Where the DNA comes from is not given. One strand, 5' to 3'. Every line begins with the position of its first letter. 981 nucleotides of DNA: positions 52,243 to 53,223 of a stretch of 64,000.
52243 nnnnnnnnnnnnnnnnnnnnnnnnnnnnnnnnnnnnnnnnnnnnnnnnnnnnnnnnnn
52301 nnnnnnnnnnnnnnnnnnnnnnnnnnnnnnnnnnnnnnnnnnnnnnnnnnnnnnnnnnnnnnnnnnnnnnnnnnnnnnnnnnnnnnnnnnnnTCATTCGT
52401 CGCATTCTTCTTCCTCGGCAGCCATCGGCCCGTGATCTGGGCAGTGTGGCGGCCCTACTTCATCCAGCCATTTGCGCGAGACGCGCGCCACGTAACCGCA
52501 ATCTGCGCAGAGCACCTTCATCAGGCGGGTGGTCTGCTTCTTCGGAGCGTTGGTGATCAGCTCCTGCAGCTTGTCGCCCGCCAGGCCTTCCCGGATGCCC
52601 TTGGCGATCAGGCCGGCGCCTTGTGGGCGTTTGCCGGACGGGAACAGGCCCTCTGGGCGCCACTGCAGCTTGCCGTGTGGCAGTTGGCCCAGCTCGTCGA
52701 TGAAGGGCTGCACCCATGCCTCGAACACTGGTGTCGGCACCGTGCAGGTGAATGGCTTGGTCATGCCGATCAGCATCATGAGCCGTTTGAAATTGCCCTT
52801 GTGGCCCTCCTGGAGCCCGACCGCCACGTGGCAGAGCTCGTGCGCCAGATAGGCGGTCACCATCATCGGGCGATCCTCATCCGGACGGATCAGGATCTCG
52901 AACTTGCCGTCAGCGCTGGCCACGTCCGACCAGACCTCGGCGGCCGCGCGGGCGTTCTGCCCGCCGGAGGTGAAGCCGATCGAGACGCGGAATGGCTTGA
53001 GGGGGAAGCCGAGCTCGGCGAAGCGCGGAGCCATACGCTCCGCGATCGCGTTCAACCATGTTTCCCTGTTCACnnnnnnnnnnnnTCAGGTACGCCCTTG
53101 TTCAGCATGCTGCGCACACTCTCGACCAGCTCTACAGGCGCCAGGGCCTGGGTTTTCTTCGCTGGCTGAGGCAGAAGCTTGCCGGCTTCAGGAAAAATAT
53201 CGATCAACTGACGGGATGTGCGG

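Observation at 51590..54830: Leftward six-gene moron cluster inserted between terminase and portal genes (secreted protein, SprT-like metalloprotease, MazG-like NTP pyrophosphohydrolase, zinc-finger protein)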

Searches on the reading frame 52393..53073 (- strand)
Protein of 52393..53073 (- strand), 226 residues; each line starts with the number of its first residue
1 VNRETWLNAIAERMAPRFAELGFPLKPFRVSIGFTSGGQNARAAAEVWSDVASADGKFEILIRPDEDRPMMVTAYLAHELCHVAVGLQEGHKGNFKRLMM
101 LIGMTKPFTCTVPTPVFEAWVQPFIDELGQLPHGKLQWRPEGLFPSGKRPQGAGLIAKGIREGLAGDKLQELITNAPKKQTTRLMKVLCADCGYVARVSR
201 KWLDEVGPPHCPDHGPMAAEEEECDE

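Call 3: search_protein_families(library=pfam, proteins=[window:52393-53073:-], max_evalue=0.01)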
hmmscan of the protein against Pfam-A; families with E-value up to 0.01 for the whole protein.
window:52393-53073:- (226 aa): 1 family
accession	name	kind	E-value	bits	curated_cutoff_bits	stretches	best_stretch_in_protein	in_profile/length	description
PF10263.15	SprT-like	-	0.0085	16.4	25.6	0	75-105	64-98/108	SprT-like family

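Call 4: search_protein_families(library=phrogs, proteins=[window:52393-53073:-], max_evalue=0.001)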
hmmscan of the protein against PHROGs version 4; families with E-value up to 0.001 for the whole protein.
window:52393-53073:- (226 aa): 2 families
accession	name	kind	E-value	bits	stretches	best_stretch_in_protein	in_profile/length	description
phrog_6361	-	unknown function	2.9e-52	178.3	1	1-222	6-203/203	-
phrog_34373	-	unknown function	0.00037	21.4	1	175-215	7-48/54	-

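Call 6: search_protein_families(library=ncbifam, proteins=[window:52393-53073:-], max_evalue=0.01)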
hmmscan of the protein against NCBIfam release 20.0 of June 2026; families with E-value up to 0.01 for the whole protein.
window:52393-53073:- (226 aa): 0 families

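Call 22: search_dna_similar(query=window:52393-53073:-, collection=phages, mode=protein, max_rows=40, rows=spread)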
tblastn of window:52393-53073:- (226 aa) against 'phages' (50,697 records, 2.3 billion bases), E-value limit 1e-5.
Records with a match: 164; places in all: 164; records where one place covers at least 80% of the query: 150.
Best place of each record, by identity: 60-80% 1; <60% 163.
By first word of the organism name: Arthrobacter 70; Microbacterium 45; Streptomyces 11; Bordetella 9; Pseudomonas 8; Escherichia 5; Dinoroseobacter 3; Achromobacter 2; Enterobacter 2; Burkholderia 2; and 7 more.
By host as written in the record: Arthrobacter globiformis B-2979 45; Microbacterium foliorum NRRL B-24224 19; Microbacterium foliorum NRRL B-24224 SEA 13; Streptomyces griseus ATCC 10137 10; Bordetella bronchiseptica ATCC 10580 9; Arthrobacter atrocyaneus NRRL B-2883 7; Escherichia coli 5; Arthrobacter globiformis NRRL B-2979 SEA 5; and 26 more.
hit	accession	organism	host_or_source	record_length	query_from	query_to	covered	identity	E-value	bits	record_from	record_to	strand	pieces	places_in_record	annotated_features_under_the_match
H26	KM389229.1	Pseudomonas phage F_TK1718sp/PAK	-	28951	1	226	100%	62.4%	8e-91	296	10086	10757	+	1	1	record has no annotation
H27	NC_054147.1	Achromobacter phage Mano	Achromobacter sp.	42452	1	217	96%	51.2%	4e-65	223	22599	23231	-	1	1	hypothetical protein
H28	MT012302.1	Salmonella phage PT1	Salmonella enterica serovar Cerro 87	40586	1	226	100%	44.2%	1e-51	184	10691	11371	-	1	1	hypothetical protein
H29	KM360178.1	Escherichia phage vB_EcoM-ep3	Escherichia coli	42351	1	223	99%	43.9%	2e-51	184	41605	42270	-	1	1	hypothetical protein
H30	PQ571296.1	Klebsiella phage KA2-1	Klebsiella aerogenes MAO-MM-7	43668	1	221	98%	42.5%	3e-53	189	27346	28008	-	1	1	SprT-like domain-containing protein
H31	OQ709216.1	Arthrobacter phage Emotion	Arthrobacter sulfureus NRRL B-14730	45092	2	215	95%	36.1%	2e-30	123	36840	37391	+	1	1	54: SprT-like protease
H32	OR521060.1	Arthrobacter phage Wildwest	Arthrobacter atrocyaneus NRRL B-2883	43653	2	214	94%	36.1%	2e-27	115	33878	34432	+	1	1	46: SprT-like protease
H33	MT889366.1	Arthrobacter phage London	Arthrobacter globiformis B-2979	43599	2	214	94%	35.6%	3e-27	114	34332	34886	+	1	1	44: SprT-like protease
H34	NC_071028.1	Arthrobacter phage Adumb2043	Arthrobacter globiformis B-2979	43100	2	214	94%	35.6%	5e-27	113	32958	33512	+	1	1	44: SprT-like protease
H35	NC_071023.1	Arthrobacter phage Lizalica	Arthrobacter globiformis B-2979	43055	2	214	94%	35.6%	7e-27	113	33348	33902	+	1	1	46: SprT-like protease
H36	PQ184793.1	Arthrobacter phage Cyan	Arthrobacter globiformis NRRL B-2880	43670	2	214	94%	35.6%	2e-26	112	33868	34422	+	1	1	47: SprT-like protease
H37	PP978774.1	Arthrobacter phage Tutumahutu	Arthrobacter globiformis B-2979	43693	2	214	94%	35.6%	3e-26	111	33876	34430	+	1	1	48: SprT-like protease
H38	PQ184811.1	Arthrobacter phage Mudpuppy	Arthrobacter globiformis NRRL B-2880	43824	2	214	94%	35.6%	4e-26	111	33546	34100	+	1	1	43: SprT-like protease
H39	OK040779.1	Microbacterium phage Gretchen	Microbacterium paraoxydans NWU1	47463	2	226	100%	33.6%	4e-26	111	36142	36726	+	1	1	51: SprT-like protease | 52: hypothetical protein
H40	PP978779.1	Arthrobacter phage Tallboi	Arthrobacter globiformis B-2979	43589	2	220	97%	34.2%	2e-26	112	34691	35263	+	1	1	46: SprT-like protease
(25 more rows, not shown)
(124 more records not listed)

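Call 30: search_solved_structures(query=window:52393-53073:-, max_evalue=10, show_alignments=2)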
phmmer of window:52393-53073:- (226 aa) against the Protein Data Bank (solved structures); distinct sequences matched with E-value up to 10: 3.
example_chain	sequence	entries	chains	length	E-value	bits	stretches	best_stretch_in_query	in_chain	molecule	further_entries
5a8u_A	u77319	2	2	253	0.75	12.5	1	11-45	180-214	POLYHEDRIN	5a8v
2n25_A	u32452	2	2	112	1.6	11.4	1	86-117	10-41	Zinc finger and BTB domain-containing protein 17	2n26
3ir9_A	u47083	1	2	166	2.1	11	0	163-196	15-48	Peptide chain release factor subunit 1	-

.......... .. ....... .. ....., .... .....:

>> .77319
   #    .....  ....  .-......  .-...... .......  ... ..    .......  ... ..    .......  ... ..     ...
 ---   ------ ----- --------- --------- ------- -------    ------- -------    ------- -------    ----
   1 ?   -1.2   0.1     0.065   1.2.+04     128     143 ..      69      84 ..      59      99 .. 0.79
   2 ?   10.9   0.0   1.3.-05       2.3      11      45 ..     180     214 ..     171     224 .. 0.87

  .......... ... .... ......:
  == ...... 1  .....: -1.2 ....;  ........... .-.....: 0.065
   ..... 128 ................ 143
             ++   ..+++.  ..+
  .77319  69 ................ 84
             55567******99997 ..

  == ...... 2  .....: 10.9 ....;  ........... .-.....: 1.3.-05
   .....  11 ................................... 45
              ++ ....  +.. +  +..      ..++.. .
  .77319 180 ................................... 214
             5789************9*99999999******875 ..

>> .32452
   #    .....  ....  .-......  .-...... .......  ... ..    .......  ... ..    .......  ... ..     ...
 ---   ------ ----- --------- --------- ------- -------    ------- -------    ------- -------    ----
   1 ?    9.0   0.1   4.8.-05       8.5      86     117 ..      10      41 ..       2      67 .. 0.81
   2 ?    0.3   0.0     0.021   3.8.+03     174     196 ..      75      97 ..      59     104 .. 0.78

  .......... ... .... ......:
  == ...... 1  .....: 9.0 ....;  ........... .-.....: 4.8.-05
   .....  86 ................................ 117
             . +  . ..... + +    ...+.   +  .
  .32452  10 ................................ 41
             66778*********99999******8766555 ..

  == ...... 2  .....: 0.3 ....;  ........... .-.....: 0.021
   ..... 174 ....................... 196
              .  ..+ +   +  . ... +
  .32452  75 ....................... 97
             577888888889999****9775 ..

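Call 38: find_encoding_contigs(protein=window:52393-53073:-, flank=10000, max_places=6)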
Protein window:52393-53073:- (226 aa): no gene with exactly this product is on record in the collection.

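Call 57: get_annotated_region(hit=H27, flank=3500)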
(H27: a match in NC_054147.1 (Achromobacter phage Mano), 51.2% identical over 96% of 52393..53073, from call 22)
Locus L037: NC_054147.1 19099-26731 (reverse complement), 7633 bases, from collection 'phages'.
description: Achromobacter phage Mano, complete genome.
organism: Achromobacter phage Mano (NCBI taxid 2767570)
taxonomy: Viruses; Duplodnaviria; Heunggongvirae; Uroviricota; Caudoviricetes; Manovirus; Manovirus Mano
host: Achromobacter sp.; source: soil; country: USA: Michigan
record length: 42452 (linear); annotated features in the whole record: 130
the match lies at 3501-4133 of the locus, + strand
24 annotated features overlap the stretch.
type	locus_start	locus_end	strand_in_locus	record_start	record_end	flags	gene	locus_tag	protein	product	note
CDS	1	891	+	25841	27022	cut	-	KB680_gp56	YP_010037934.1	exonuclease VIII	Similar to:Exodeoxyribonuclease 8 (E.C.3.1.11.-); Exonuclease, Recombination, Hydrolase, Nuclease; 2.8A {Escherichia ...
regulatory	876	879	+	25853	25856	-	-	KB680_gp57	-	ribosome_binding_site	-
CDS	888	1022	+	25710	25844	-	-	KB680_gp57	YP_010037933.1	hypothetical protein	-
regulatory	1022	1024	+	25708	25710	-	-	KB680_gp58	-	ribosome_binding_site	-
CDS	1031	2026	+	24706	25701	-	-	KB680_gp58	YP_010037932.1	AAA family ATPase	Similar to: ref|WP_109597671.1| AAA family ATPase [Microvirga sp. 17 mud 1-3] e= 0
regulatory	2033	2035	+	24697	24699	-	-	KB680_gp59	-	ribosome_binding_site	-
CDS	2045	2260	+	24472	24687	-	-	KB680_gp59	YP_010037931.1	helix-turn-helix domain-containing protein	Similar to: ref|WP_109597670.1| helix-turn-helix domain-containing protein [Microvirga sp. 17 mud 1-3] e= 1.51396e-35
regulatory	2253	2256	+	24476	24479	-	-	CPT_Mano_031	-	ribosome_binding_site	-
CDS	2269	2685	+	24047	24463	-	-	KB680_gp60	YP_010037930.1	hypothetical protein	Similar to: ref|YP_009284302.1| hypothetical protein BI096_gp59 [Enterobacter phage Arya] e= 8.71487e-29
regulatory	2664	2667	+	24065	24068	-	-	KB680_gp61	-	ribosome_binding_site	-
CDS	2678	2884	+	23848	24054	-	-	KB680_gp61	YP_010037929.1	DNA-directed RNA polymerase subunit alpha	Similar to: DNA-directed RNA polymerase subunit alpha; TRANSCRIPTION, transcription-dna complex; HET: 1N7; 3.0A ...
CDS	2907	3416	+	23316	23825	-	-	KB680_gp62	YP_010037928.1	single strand DNA binding protein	Similar to: gb|AAQ07494.1| Ssb [Enterobacteria phage P7] e= 3.81888e-56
regulatory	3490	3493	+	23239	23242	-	-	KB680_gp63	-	ribosome_binding_site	-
CDS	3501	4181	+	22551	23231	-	-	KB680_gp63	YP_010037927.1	hypothetical protein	Similar to: ref|YP_009284298.1| hypothetical protein BI096_gp63 [Enterobacter phage Arya] e= 2.17897e-92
regulatory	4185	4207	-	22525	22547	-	-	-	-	terminator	-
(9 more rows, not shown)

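Call 58: get_annotated_region(hit=H30, flank=3500)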
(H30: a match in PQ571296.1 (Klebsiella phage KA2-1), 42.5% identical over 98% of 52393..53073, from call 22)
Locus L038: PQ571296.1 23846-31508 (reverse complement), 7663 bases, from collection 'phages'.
description: Klebsiella phage KA2-1, complete genome.
organism: Klebsiella phage KA2-1 (NCBI taxid 3385245)
taxonomy: Viruses
host: Klebsiella aerogenes MAO-MM-7; source: sewage from septic tank; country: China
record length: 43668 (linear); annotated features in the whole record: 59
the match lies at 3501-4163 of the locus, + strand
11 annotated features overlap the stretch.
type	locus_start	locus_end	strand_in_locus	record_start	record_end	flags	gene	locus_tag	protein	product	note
CDS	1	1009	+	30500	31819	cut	-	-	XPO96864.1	exonuclease VIII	KA2-1_gp37; KA2-1_gp37; Annot2=(hmm profile search-phrog [Rank2]) phrog_412 exonuclease VIII;Annot3=(structure ...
CDS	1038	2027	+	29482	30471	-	-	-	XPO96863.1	putative replicative DNA helicase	KA2-1_gp36; KA2-1_gp36; Annot2=(structure alignment-afuniprot50) AF-A0A1G8G4H4-F1-model_v4 AAA domain-containing ...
CDS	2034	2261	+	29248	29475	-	-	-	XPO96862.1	helix-turn-helix domain-containing transcriptional regulator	KA2-1_gp35; KA2-1_gp35; Annot2=(hmm profile search-phrog [Rank2]) phrog_66 excisionase and transcriptional ...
CDS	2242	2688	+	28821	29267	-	-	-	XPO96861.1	hypothetical protein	KA2-1_gp34; KA2-1_gp34; None; Salmonella phage YSD1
CDS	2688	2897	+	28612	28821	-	-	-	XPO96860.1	DksA-like zinc-finger protein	KA2-1_gp33; KA2-1_gp33; Annot2=(hmm profile search-phrog [Rank2]) phrog_54 DksA-like zinc-finger protein; Escherichia ...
CDS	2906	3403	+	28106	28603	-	-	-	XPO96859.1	single strand DNA binding protein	KA2-1_gp32; KA2-1_gp32; Annot2=(hmm profile search-phrog [Rank2]) phrog_44 single strand DNA binding ...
CDS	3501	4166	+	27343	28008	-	-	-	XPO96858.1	SprT-like domain-containing protein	KA2-1_gp31; KA2-1_gp31; Annot2=(structure alignment-afuniprot50) AF-A0A2D6XC71-F1-model_v4 Transcription elongation ...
CDS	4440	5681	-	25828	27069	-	-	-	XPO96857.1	putative integrase family protein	KA2-1_gp30; KA2-1_gp30; Annot2=(hmm profile search-phrog [Rank2]) phrog_1 integrase;Annot3=(structure ...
CDS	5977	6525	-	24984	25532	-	-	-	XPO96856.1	Late expression factor 4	KA2-1_gp29; KA2-1_gp29; Annot2=(hmm profile search-phrog [Rank2]) phrog_1035 endonuclease VII;Annot3=(structure ...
CDS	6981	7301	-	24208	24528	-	-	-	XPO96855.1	ATPase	KA2-1_gp28; KA2-1_gp28; Annot2=(structure alignment-afuniprot50) AF-A0A3M2VAE4-F1-model_v4 Putative prophage PSSB64-02; ...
CDS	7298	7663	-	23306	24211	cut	-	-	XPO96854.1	ParB-like partition protein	KA2-1_gp27; KA2-1_gp27; Annot2=(hmm profile search-phrog [Rank2]) phrog_1033 ParB-like partition ...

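Call 59: get_annotated_region(hit=H31, flank=3500)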
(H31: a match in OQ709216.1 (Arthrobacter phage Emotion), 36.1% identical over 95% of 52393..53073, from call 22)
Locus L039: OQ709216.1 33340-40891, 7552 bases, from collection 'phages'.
description: Arthrobacter phage Emotion, complete genome.
organism: Arthrobacter phage Emotion (NCBI taxid 3038361)
taxonomy: Viruses; Duplodnaviria; Heunggongvirae; Uroviricota; Caudoviricetes
host: Arthrobacter sulfureus NRRL B-14730; source: soil; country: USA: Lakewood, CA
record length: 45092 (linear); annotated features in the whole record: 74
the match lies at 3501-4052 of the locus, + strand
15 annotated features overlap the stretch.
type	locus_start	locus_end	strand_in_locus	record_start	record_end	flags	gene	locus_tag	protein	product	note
CDS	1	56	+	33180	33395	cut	47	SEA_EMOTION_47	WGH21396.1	hypothetical protein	-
CDS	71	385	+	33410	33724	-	48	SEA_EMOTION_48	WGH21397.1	hypothetical protein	-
CDS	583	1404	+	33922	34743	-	49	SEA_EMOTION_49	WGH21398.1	DNA binding protein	-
CDS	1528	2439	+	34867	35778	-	50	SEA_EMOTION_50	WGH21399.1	DNA binding protein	-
CDS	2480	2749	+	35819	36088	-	51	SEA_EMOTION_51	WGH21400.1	hypothetical protein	-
CDS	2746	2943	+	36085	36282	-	52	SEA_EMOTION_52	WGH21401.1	hypothetical protein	-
CDS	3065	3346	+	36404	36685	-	53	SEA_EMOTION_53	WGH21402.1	hypothetical protein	-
CDS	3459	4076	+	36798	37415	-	54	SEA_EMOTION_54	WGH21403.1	SprT-like protease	-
CDS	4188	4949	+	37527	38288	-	55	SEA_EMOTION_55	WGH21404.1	hypothetical protein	-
CDS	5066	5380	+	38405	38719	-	56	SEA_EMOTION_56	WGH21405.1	hypothetical protein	-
CDS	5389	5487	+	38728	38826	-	57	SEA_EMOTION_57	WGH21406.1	hypothetical protein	-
CDS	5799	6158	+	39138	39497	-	58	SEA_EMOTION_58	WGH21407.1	hypothetical protein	-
CDS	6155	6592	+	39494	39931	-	59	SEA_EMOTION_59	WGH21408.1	hypothetical protein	-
CDS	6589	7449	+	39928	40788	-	60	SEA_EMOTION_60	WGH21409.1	hypothetical protein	-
CDS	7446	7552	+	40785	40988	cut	61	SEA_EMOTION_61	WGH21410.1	hypothetical protein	-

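Call 63: find_homologous_proteins(query=window:52393-53073:-, max_evalue=0.00001)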
Query window:52393-53073:- (226 aa): 240 proteins with E <= 0.00001 among 891 candidates; the best 120 are listed.
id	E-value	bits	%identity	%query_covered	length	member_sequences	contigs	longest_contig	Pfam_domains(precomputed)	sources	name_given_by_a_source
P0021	1.9e-144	497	100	94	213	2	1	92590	-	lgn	-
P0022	6.5e-127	440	84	97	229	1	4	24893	-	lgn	-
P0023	2.5e-112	392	74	100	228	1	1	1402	-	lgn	-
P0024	1.3e-107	377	73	100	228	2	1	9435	-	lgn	-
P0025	1.2e-102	360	72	100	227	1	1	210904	-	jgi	jgi:hypothetical protein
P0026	3.8e-99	349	68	100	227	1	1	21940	-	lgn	-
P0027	2.5e-90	320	62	100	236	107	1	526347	-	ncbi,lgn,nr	ncbi:TPA: hypothetical protein NII60_000284 [Pseudomonas aeruginosa]|nr:hypothetical protein [Pseudo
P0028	4.3e-88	313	62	100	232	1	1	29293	-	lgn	-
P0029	1.4e-81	292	59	96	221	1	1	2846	-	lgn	-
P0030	8.8e-81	289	56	99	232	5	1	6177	-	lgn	-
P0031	8.3e-78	279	62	96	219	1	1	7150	-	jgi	jgi:hypothetical protein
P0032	1.6e-77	278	56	98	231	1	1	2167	-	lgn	-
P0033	2.1e-73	265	57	97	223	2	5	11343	-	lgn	-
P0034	7.7e-72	260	54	100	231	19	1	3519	-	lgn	-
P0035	1.0e-71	259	56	96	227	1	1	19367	-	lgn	-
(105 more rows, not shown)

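Call 71: search_protein_families(library=padloc, proteins=[window:52393-53073:-], max_evalue=0.01)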
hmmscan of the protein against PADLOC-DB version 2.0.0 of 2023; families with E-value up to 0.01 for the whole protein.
window:52393-53073:- (226 aa): 0 families

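Call 76: predict_structure(alignment_id=A3)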
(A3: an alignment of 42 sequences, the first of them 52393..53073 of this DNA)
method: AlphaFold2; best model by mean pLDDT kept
length: 226 residues; sequences in the alignment: 42
mean_pLDDT: 86.9   pTM: 0.75
mean pLDDT of the five models: 86.9, 86.0, 85.9, 85.8, 84.8
residues with pLDDT >= 90: 152; 70-90: 38; 50-70: 16; < 50: 20
segments of 3 or more residues with pLDDT < 50: 152-166, 224-226
pLDDT, mean of each block of 10 residues (from residue 1): 96 98 98 92 94 96 96 98 96 97 93 96 98 85 64 46 47 74 88 93 93 93 55
secondary structure, 60 per line:
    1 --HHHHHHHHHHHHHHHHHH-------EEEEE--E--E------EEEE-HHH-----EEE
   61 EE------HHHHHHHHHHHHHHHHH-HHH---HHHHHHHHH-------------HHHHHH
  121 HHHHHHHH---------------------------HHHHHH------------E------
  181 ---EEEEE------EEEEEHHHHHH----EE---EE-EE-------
elements in order: H3-20 E28-32 E45-48 E58-62 H69-85 H93-101 H115-128 H156-161 E184-188 E195-199 H200-205
